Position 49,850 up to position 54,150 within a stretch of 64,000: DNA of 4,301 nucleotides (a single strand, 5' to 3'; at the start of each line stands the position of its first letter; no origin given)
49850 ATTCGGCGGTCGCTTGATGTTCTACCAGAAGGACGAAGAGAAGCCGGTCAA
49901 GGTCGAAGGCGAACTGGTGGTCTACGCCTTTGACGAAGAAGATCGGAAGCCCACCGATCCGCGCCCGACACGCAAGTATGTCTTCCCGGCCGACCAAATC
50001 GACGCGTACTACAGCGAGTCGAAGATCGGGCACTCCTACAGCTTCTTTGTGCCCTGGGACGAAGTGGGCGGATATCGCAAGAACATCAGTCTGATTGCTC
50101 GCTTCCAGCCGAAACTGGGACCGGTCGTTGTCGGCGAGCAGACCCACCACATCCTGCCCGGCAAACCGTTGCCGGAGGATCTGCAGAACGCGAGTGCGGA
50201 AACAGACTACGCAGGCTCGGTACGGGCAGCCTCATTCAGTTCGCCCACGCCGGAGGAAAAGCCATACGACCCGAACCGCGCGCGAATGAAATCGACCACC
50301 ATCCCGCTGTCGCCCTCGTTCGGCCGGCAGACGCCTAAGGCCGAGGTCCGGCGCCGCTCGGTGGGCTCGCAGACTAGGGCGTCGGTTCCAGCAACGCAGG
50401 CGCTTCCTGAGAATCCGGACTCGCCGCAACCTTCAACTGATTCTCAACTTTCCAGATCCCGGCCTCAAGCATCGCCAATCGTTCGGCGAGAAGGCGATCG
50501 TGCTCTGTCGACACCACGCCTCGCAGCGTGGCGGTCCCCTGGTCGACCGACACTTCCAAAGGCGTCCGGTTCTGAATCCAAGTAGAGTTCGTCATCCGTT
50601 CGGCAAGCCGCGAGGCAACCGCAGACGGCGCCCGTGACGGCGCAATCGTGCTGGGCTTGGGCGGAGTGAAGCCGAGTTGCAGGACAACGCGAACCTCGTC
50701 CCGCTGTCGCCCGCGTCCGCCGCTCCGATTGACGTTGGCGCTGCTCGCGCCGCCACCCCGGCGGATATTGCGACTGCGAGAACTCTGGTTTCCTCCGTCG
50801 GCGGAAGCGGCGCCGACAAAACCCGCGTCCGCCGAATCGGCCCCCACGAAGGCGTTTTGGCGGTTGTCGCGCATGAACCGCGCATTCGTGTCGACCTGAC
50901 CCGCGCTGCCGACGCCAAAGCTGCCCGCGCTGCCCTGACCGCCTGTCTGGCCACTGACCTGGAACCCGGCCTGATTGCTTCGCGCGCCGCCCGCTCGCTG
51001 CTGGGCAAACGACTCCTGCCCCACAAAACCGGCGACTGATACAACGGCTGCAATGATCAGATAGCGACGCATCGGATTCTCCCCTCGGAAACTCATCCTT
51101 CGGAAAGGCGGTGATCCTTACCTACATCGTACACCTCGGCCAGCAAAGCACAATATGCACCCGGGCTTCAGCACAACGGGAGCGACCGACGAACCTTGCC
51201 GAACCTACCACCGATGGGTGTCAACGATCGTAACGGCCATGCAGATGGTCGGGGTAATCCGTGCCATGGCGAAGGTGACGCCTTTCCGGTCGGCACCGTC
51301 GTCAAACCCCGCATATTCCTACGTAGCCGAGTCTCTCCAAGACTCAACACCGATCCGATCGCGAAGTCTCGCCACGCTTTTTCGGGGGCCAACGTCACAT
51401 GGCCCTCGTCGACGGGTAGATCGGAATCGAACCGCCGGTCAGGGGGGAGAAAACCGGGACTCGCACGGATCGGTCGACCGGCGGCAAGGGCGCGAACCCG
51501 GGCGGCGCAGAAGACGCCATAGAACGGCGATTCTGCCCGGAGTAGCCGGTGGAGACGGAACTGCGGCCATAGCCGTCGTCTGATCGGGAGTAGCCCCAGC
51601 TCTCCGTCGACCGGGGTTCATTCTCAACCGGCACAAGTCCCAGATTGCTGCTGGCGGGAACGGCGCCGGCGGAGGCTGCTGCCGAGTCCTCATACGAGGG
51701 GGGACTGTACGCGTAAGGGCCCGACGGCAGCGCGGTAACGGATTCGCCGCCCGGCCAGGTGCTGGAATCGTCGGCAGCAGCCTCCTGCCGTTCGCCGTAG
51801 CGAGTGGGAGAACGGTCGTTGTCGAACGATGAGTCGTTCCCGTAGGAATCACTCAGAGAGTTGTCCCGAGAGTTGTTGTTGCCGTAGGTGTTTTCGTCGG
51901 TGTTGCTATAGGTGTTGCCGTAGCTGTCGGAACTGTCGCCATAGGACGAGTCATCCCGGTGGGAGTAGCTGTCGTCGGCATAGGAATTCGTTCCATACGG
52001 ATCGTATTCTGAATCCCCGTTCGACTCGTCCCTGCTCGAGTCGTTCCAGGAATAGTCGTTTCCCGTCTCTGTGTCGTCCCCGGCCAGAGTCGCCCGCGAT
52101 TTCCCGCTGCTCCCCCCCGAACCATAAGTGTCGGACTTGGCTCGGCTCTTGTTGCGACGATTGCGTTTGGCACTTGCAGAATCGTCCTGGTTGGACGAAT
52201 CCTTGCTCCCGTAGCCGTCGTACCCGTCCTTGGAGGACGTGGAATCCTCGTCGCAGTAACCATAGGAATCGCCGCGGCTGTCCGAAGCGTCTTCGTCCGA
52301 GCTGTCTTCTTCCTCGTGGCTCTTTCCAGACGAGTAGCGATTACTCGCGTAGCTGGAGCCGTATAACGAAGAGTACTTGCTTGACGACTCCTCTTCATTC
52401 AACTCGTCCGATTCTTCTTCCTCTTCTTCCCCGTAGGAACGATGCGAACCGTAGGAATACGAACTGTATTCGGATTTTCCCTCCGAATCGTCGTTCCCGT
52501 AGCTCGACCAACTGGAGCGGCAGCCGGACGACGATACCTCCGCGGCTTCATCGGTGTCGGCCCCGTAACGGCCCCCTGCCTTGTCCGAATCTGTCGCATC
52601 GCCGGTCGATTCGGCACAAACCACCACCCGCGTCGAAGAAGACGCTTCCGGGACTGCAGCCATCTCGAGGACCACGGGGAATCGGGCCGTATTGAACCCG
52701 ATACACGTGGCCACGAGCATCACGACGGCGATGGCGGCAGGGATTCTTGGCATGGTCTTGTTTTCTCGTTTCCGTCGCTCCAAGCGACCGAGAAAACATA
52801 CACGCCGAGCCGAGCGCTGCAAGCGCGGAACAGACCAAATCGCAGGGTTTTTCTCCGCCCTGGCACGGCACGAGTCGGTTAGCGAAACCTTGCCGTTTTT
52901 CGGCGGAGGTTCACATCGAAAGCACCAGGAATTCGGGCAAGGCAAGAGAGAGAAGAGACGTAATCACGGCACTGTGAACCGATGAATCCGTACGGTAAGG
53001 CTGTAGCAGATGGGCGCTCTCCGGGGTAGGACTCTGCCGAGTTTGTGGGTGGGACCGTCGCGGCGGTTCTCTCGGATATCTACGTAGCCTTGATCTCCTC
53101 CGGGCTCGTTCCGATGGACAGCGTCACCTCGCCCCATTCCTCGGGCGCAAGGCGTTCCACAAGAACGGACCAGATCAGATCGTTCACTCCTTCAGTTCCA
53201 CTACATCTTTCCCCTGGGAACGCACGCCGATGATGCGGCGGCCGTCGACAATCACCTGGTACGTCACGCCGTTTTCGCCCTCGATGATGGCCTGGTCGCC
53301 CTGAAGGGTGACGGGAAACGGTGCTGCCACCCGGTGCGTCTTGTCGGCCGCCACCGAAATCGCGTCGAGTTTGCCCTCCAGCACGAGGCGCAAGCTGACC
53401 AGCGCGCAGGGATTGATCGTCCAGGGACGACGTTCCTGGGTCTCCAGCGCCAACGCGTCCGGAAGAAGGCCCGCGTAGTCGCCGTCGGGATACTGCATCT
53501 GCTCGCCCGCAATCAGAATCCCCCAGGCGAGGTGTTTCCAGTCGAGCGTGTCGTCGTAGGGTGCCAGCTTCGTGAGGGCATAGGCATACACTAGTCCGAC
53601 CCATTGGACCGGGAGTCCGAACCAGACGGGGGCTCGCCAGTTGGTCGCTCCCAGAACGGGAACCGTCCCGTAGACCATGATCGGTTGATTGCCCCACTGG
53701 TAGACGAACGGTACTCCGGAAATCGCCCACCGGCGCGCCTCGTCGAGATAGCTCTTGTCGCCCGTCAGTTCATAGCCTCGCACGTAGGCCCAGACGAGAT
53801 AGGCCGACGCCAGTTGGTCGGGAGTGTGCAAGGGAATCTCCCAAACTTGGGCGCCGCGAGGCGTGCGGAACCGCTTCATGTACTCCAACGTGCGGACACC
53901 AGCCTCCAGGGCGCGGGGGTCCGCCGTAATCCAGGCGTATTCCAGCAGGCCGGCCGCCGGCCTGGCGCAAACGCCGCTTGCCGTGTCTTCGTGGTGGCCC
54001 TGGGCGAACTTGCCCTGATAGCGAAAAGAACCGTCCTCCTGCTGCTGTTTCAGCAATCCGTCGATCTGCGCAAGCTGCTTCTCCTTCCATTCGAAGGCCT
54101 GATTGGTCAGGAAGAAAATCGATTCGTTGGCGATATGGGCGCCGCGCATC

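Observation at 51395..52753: Extreme low-complexity acidic Ser/Asp/Tyr/Gly secreted protein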

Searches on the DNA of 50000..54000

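Call 24: search_rna_families(source=window, start=50000, end=54000, threshold=evalue, max_evalue=1)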
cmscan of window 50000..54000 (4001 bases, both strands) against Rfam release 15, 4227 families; matches with E-value up to 1: 0.
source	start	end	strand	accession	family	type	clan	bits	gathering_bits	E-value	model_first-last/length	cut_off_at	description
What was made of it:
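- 52847..52900 (-): Conserved upstream non-coding block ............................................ It may be a regulator-binding or UP-like region. No Rfam match (call 24).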
